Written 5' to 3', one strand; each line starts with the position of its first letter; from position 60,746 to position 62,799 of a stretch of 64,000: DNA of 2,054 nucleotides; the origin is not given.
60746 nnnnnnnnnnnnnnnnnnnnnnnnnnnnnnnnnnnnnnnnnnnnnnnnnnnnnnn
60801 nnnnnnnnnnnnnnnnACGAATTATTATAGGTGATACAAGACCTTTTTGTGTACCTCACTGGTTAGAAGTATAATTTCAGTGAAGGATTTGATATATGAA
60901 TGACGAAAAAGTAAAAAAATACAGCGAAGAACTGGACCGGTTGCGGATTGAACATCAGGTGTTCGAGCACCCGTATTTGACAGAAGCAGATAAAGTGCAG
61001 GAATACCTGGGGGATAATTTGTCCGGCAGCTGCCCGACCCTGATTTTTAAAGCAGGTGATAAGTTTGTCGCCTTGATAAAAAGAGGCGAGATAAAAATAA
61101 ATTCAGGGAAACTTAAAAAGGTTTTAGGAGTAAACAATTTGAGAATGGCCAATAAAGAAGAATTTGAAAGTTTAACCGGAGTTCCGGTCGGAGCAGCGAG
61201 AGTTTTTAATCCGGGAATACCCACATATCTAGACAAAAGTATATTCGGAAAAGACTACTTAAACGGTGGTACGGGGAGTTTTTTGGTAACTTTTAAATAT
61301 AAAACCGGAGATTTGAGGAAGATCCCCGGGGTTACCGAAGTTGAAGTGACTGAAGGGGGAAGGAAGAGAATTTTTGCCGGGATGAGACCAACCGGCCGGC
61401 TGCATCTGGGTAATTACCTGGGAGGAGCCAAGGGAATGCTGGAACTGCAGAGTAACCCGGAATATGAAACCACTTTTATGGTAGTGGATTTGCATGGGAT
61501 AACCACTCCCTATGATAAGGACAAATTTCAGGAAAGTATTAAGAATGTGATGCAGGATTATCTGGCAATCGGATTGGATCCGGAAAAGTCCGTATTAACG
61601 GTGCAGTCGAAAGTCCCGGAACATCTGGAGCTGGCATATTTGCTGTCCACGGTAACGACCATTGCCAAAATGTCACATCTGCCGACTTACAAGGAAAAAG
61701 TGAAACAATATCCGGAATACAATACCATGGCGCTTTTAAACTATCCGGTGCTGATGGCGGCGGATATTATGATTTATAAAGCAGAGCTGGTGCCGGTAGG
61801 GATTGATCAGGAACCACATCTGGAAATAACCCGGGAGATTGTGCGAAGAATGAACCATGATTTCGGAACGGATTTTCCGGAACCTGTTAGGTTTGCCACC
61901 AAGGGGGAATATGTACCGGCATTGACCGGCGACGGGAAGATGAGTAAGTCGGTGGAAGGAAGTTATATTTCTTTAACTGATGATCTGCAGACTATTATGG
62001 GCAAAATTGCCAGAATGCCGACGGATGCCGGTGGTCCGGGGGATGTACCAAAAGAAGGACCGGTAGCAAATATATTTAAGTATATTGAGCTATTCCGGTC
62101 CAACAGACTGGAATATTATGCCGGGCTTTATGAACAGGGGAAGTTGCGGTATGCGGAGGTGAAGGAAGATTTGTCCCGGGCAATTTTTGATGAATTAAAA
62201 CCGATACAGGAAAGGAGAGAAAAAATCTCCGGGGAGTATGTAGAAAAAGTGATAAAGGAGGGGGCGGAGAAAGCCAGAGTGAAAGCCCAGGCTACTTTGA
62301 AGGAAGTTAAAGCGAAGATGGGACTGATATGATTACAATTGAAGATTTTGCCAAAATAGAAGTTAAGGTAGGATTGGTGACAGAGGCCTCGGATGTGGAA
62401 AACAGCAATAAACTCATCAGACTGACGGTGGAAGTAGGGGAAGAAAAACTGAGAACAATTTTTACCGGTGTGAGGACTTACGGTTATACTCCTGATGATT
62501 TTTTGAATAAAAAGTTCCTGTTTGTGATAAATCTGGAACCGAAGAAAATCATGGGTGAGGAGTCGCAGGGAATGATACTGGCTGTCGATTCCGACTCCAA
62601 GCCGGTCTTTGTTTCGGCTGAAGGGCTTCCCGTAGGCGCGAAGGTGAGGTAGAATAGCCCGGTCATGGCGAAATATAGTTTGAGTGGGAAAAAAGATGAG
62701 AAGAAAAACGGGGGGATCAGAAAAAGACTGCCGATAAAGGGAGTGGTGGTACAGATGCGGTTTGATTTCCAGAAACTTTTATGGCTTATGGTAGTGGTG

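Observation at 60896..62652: TrpRS carrying an N-terminal YbaK/ProX-like deacylase-fold domain, co-operonic with a CsaA/Trbp111 tRNA-binding protein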

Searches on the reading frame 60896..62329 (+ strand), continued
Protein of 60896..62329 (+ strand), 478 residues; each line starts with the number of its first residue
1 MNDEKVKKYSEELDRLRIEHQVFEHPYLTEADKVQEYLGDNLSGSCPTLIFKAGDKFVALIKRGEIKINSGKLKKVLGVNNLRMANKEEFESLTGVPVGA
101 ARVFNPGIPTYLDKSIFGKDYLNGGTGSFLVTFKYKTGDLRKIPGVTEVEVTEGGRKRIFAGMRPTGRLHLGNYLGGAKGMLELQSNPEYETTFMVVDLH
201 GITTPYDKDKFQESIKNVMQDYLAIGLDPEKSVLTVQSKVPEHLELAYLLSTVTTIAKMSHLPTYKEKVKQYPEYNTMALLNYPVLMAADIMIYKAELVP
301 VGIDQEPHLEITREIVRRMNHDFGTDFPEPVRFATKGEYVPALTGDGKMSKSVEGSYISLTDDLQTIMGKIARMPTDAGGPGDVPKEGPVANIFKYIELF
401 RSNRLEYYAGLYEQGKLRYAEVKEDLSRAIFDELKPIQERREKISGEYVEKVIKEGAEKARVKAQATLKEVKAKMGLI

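Call 35: search_protein_families(library=pfam, proteins=[P0010, P0042, P0018, P0022, P0030, L017:545-2230:+, L048:152-3097:+], max_evalue=0.001)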
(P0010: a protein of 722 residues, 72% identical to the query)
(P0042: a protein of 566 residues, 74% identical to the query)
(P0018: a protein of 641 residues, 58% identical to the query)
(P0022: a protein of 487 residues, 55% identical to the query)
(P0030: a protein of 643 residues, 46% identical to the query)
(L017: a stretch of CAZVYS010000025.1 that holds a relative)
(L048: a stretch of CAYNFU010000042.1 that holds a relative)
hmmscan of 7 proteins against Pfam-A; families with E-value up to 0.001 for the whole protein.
P0010 (722 aa): 3 families
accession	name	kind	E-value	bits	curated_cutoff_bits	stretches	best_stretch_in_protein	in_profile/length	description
PF00579.31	tRNA-synt_1b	-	7.9e-56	189.9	21.1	1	391-646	3-254/292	tRNA synthetases class I (W and Y)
PF03483.22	B3_4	-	3.6e-26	92.3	29.3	1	220-352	8-139/174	B3/4 domain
PF04073.20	tRNA_edit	-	7.8e-18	65.2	25.5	1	23-140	1-122/123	Aminoacyl-tRNA editing domain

P0042 (566 aa): 2 families
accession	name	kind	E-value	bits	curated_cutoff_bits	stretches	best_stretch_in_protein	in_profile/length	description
PF00579.31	tRNA-synt_1b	-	4.5e-56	190.8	21.1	1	236-513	2-287/292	tRNA synthetases class I (W and Y)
PF03483.22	B3_4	-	7.7e-28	97.7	29.3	1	62-205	4-169/174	B3/4 domain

P0018 (641 aa): 3 families
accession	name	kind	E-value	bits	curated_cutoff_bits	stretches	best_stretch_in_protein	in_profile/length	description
PF00579.31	tRNA-synt_1b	-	8.7e-59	199.7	21.1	1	314-591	6-290/292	tRNA synthetases class I (W and Y)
PF04073.20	tRNA_edit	-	3.5e-20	72.7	25.5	1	176-293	1-122/123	Aminoacyl-tRNA editing domain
PF01177.27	Asp_Glu_race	-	3.9e-08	33.8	31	1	59-139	76-157/211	Asp/Glu/Hydantoin racemase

P0022 (487 aa): 3 families
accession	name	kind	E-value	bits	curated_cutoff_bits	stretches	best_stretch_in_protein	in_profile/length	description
PF00579.31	tRNA-synt_1b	-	2.6e-55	188.2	21.1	1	160-438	4-289/292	tRNA synthetases class I (W and Y)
PF04073.20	tRNA_edit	-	1.8e-15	57.5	25.5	1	25-142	1-122/123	Aminoacyl-tRNA editing domain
PF22541.2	DUF7005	-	1.1e-05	25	27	1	7-62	81-138/361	Family of unknown function (DUF7005)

P0030 (643 aa): 2 families
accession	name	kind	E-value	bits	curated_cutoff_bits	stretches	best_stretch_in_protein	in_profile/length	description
PF00579.31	tRNA-synt_1b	-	1.2e-61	209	21.1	1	319-593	5-287/292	tRNA synthetases class I (W and Y)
PF04073.20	tRNA_edit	-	2.2e-38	131.5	25.5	2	25-142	1-122/123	Aminoacyl-tRNA editing domain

L017:545-2230:+ (562 aa): 2 families
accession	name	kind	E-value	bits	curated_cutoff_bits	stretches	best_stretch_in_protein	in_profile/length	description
PF00579.31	tRNA-synt_1b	-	1.4e-59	202.3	21.1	1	238-516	7-291/292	tRNA synthetases class I (W and Y)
PF03483.22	B3_4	-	1.3e-23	83.9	29.3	1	74-188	17-153/174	B3/4 domain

L048:152-3097:+ (982 aa): 8 families
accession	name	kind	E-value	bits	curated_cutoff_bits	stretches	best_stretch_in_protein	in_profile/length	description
PF01434.24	Peptidase_M41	-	4.2e-63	213.1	29.9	1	788-975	3-191/191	Peptidase family M41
PF00579.31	tRNA-synt_1b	-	6.8e-53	180.3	21.1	1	7-284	6-290/292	tRNA synthetases class I (W and Y)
PF00004.35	AAA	-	4.2e-42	144.1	21.2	1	574-705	1-129/131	ATPase family associated with various cellular activities (AAA)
PF17862.7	AAA_lid_3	-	1e-13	51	27.2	1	730-773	2-45/45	AAA+ lid domain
PF06480.20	FtsH_ext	-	1.4e-06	28.9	25.5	1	388-471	1-99/103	FtsH Extracellular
PF07728.20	AAA_5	-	6.4e-06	26.6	22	1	573-694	1-136/139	AAA domain (dynein-related subfamily)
PF06068.19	TIP49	-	0.00027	20.6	23.8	1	564-608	46-89/347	TIP49 P-loop domain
PF13191.12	AAA_16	-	0.00047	21.1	32.6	0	563-628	16-88/167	AAA ATPase domain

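Call 49: predict_structure(alignment_id=A2)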
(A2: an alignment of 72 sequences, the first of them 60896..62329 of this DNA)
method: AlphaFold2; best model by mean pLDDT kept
length: 478 residues; sequences in the alignment: 72
mean_pLDDT: 90.6   pTM: 0.68
mean pLDDT of the five models: 90.6, 90.1, 88.4, 88.2, 87.3
residues with pLDDT >= 90: 319; 70-90: 152; 50-70: 7; < 50: 0
segments of 3 or more residues with pLDDT < 50: none
pLDDT, mean of each block of 10 residues (from residue 1): 85 96 93 91 92 94 89 90 94 92 94 91 94 96 94 79 85 87 87 94 83 93 95 97 96 85 83 75 90 94 86 93 88 82 83 81 95 87 85 93 95 94 97 96 96 98 95 94
secondary structure, 60 per line:
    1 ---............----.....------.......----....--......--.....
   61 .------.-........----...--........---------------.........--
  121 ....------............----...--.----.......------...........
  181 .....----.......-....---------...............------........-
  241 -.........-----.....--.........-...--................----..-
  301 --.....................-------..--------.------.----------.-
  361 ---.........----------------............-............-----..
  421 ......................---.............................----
elements in order: H4-15 E20-24 H31-37 E48-53 E56-61 H70-77 E82-84 H87-94 E110-113 H114-118 E121-124 E131-136 H137-142 E147-149 E157-163 H171-185 E190-196 H198-201 H211-225 E232-236 H242-250 H256-260 H263-271 H278-293 H303-323 H364-372 H389-400 H402-413 H419-442 H446-474

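Call 55: find_encoding_contigs(protein=P0003, flank=6000, max_places=2)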
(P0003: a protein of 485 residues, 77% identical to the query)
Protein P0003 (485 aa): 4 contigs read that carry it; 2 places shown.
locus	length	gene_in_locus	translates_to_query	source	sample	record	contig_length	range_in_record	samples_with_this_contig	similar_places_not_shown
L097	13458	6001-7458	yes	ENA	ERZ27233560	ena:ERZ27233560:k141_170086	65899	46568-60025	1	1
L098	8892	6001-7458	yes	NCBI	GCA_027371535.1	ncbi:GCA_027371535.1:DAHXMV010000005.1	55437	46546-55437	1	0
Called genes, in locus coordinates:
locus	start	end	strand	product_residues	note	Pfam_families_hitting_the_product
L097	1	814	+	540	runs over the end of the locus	PF13155:Toprim_2, PF13481:AAA_25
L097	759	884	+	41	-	-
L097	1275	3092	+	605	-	PF00239:Resolvase, PF07508:Recombinase, PF13408:Zn_ribbon_recom (faint)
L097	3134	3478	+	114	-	-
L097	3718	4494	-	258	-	PF00950:ABC-3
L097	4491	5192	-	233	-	PF02463:SMC_N (faint), PF00005:ABC_tran, PF13304:AAA_21 (faint)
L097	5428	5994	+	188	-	-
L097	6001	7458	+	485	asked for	PF04073:tRNA_edit, PF00579:tRNA-synt_1b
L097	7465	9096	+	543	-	-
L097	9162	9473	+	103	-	PF01588:tRNA_bind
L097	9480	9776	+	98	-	-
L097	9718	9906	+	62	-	-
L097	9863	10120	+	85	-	-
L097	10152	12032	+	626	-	PF06480:FtsH_ext, PF06068:TIP49 (faint), PF00004:AAA, PF07728:AAA_5 (weak), PF17862:AAA_lid_3, PF01434:Peptidase_M41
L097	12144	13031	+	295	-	PF00535:Glycos_transf_2, PF10111:Glyco_tranf_2_2 (weak)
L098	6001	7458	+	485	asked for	PF04073:tRNA_edit, PF00579:tRNA-synt_1b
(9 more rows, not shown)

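Call 56: find_encoding_contigs(protein=P0007, flank=6000, max_places=2)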
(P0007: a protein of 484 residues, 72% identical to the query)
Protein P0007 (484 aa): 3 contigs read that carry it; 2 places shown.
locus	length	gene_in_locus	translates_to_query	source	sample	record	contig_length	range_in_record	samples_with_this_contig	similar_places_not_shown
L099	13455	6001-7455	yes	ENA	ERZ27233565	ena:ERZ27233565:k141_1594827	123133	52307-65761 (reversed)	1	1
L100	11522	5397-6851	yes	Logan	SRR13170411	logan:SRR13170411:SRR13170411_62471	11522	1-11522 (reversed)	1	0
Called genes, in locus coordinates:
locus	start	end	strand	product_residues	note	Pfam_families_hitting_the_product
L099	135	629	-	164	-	PF00293:NUDIX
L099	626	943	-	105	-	-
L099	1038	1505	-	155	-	PF05014:Nuc_deoxyrib_tr (weak)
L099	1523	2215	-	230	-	-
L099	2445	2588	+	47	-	-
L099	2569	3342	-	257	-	PF00950:ABC-3, PF01032:FecCD (weak)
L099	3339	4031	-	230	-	PF00005:ABC_tran, PF13304:AAA_21 (faint)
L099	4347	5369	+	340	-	-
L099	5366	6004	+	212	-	PF00300:His_Phos_1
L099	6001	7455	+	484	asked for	PF04073:tRNA_edit, PF00579:tRNA-synt_1b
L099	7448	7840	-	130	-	PF02661:Fic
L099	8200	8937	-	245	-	PF00483:NTP_transferase, PF12804:NTP_transf_3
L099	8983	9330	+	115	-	PF01588:tRNA_bind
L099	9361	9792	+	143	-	-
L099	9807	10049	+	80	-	-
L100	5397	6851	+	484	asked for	PF04073:tRNA_edit, PF00579:tRNA-synt_1b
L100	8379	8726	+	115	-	PF01588:tRNA_bind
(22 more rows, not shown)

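Call 57: find_encoding_contigs(protein=P0028, flank=6000, max_places=2)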
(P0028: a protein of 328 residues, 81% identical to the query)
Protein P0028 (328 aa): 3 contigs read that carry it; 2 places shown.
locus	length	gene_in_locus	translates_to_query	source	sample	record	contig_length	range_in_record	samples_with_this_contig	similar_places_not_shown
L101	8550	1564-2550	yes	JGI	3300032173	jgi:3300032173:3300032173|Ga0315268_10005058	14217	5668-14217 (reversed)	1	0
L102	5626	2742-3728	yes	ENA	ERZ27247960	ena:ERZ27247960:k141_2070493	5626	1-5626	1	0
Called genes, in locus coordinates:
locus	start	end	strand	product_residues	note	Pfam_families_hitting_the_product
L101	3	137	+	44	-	?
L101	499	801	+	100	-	PF04977:DivIC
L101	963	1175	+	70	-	-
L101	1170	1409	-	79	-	PF01541:GIY-YIG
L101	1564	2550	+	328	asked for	PF00579:tRNA-synt_1b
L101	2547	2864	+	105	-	PF01588:tRNA_bind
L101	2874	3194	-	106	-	-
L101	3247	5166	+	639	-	PF06480:FtsH_ext (weak), PF00004:AAA, PF07728:AAA_5 (weak), PF17862:AAA_lid_3, PF01434:Peptidase_M41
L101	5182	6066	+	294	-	PF02739:5_3_exonuc_N, PF01367:5_3_exonuc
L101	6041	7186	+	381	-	PF13439:Glyco_transf_4 (weak), PF00534:Glycos_transf_1, PF13692:Glyco_trans_1_4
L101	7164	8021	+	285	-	PF01149:Fapy_DNA_glyco, PF06831:H2TH, PF06827:zf-FPG_IleRS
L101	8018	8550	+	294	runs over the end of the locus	PF02585:PIG-L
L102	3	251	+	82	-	?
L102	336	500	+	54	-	-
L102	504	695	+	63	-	-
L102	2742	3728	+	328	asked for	PF00579:tRNA-synt_1b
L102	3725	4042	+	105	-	PF01588:tRNA_bind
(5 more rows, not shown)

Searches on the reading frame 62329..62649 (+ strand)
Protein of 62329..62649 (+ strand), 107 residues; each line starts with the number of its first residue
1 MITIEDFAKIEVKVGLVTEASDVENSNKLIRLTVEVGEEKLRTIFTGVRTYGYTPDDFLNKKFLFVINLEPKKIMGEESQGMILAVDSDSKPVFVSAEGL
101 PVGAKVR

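Call 3: search_protein_families(library=pfam, proteins=[window:62329-62649:+], max_evalue=1)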
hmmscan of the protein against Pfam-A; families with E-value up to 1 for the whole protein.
window:62329-62649:+ (107 aa): 1 family
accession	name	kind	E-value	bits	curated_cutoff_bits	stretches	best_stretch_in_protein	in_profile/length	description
PF01588.26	tRNA_bind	-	6.4e-22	77.9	27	1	12-96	1-86/96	Putative tRNA binding domain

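Call 4: search_protein_families(library=ncbifam, proteins=[window:62329-62649:+], max_evalue=1)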
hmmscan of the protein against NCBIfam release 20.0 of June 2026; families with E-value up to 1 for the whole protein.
window:62329-62649:+ (107 aa): 12 families
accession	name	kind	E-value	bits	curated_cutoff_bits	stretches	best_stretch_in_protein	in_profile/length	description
TIGR00399.1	metG_C_term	equivalog_domain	4.8e-30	104.2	116.65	1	2-106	34-138/139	methionine--tRNA ligase subunit beta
NF008900.0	PRK12267.1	equivalog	2.1e-28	99.3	598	1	2-106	543-647/648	methionine--tRNA ligase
NF001100.0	PRK00133.1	equivalog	1.7e-25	89.7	587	1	2-106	571-675/676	methionine--tRNA ligase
NF007492.0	PRK10089.1-1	equivalog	4.8e-15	55.4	150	1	2-90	4-90/110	tRNA-binding protein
NF007494.0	PRK10089.1-3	equivalog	4.8e-11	42.6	109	1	1-98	3-102/112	tRNA-binding protein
NF007496.0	PRK10089.1-5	equivalog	8.3e-11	42.1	171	1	1-92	1-92/109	chaperone CsaA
TIGR02222.1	chap_CsaA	subfamily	4.1e-10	39.6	119.65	1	4-105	1-105/107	export-related chaperone CsaA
NF007495.0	PRK10089.1-4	equivalog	4e-09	37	117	1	1-103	4-109/113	tRNA-binding protein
TIGR00472.1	pheT_bact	equivalog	8.5e-07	27.6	402.65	1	9-86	42-123/798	phenylalanine--tRNA ligase subunit beta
NF007493.0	PRK10089.1-2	equivalog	5.9e-06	26.3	160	1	2-93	4-96/112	tRNA-binding protein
NF045760.1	YtpR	equivalog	0.0053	16.6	100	1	10-45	81-114/185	YtpR family tRNA-binding protein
NF045867.1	PheT_Nterm_rel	equivalog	0.019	15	120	1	13-88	90-167/171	TyrS-associated PheT N-terminal domain-related protein TapR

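Call 69: search_solved_structures(query=window:62329-62649:+, max_evalue=0.001, show_alignments=0)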
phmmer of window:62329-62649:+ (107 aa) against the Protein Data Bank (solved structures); distinct sequences matched with E-value up to 0.001: 28.
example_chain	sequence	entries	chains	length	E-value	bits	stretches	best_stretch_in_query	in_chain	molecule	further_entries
1pyb_A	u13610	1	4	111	3.1e-21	78.6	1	2-106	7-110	tRNA-binding protein Trbp111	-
8vtz_A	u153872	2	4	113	3.4e-21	78.5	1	2-106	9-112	Methionyl-tRNA synthetase beta subunit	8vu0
2cwp_A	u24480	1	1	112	1.4e-20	76.6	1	3-106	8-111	MetRS related protein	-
7d8r_A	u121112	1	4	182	2.6e-20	75.7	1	3-106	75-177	Microphthalmia-associated transcription factor,Methionyl-tRNA synthetase beta subunit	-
7d8s_A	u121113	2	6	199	3.3e-20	75.3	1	3-105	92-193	Microphthalmia-associated transcription factor,Methionyl-tRNA synthetase beta subunit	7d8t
1mkh_A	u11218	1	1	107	5.9e-19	71.3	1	3-107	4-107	C-terminal domain of Methionyl-tRNA synthetase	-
38li_A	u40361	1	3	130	3e-18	69.1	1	2-88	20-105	Methionine--tRNA ligase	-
1rqg_A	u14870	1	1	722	3e-17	65.9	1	3-107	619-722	Methionyl-tRNA synthetase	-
4up8_A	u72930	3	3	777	2.3e-14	56.6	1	6-88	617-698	LYSINE--TRNA LIGASE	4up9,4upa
4up7_A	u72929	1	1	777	2.3e-14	56.6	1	6-88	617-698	LYSINE--TRNA LIGASE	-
9shc_A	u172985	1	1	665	7.3e-14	55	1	2-98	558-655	Methionine--tRNA ligase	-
6wq6_A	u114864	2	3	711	6.7e-13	51.9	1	2-91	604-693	Methionine--tRNA ligase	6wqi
5h34_A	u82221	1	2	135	7.9e-13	51.7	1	2-107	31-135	Methionine-tRNA ligase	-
3ers_X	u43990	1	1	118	5.4e-12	49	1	3-105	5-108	tRNA-binding protein ygjH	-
5zdi_A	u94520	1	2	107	8.3e-09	38.8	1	1-93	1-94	Protein secretion chaperonin CsaA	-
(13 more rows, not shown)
